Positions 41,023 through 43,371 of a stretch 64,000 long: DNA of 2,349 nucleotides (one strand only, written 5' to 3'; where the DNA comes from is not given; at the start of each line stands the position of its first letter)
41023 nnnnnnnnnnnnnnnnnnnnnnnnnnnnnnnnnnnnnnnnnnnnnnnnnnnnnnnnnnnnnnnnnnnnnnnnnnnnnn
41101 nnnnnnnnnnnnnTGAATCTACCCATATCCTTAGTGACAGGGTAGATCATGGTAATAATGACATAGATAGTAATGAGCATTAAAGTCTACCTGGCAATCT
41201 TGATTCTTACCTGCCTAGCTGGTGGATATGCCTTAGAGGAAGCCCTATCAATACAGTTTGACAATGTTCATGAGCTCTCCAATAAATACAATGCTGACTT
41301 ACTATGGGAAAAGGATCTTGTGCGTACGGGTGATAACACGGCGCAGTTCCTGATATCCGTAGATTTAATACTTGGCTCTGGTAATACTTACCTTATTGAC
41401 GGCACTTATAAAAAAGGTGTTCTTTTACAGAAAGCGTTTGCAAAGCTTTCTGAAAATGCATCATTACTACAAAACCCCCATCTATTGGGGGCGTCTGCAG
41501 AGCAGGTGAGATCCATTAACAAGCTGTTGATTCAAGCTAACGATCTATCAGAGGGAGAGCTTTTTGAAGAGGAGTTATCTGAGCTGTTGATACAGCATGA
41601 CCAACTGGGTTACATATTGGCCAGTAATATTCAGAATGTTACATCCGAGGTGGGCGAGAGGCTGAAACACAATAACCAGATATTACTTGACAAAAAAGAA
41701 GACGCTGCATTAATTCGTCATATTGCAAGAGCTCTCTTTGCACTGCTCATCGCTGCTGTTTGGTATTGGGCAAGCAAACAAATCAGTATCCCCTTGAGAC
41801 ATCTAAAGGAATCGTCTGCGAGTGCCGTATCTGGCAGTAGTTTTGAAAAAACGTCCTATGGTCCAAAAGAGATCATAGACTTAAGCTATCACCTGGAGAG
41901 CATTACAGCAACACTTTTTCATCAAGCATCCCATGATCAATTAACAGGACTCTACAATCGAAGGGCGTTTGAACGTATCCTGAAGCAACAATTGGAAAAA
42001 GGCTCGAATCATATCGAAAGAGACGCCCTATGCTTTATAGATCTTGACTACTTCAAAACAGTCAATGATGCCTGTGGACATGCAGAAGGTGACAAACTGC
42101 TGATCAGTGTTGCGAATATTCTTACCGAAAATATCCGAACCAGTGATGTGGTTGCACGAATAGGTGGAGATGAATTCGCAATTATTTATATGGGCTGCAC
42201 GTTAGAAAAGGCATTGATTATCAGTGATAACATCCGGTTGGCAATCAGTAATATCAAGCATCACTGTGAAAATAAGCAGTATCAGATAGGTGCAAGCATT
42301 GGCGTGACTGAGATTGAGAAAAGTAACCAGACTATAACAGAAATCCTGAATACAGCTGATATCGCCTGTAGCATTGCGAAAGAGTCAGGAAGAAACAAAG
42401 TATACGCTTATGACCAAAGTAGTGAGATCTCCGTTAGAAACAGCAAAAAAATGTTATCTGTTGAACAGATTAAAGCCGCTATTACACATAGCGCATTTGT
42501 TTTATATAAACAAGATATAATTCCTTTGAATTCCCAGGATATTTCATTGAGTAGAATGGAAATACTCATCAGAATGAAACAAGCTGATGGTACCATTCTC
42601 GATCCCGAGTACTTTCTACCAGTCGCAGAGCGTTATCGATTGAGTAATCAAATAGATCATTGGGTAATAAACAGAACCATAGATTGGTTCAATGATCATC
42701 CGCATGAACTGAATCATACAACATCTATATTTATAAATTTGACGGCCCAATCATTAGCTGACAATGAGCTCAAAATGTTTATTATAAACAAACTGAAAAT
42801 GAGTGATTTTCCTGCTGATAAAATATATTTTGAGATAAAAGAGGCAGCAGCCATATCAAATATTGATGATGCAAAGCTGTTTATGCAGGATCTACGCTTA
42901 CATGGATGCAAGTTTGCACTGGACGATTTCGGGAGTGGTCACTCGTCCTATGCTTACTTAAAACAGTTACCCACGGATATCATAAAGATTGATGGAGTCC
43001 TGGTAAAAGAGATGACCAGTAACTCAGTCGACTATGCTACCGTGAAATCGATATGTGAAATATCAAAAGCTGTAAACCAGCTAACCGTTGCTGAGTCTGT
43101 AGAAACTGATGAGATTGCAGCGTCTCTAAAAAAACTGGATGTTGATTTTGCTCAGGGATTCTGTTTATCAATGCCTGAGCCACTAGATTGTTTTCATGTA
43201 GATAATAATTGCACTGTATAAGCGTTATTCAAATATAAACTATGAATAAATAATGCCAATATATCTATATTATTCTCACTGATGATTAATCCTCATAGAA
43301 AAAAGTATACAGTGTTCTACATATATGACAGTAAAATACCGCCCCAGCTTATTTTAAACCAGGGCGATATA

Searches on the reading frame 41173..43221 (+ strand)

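Call 48: search_protein_families(library=pfam, proteins=[window:41173-43221:+], max_evalue=0.00001)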
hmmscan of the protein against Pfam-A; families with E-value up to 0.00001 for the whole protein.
window:41173-43221:+ (682 aa): 2 families
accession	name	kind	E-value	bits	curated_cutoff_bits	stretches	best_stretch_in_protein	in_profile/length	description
PF00563.25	EAL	-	1.5e-51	175.5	31.3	1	432-668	3-236/236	EAL domain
PF00990.26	GGDEF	-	7.2e-44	149.8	23.8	1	252-409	1-161/161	Diguanylate cyclase, GGDEF domain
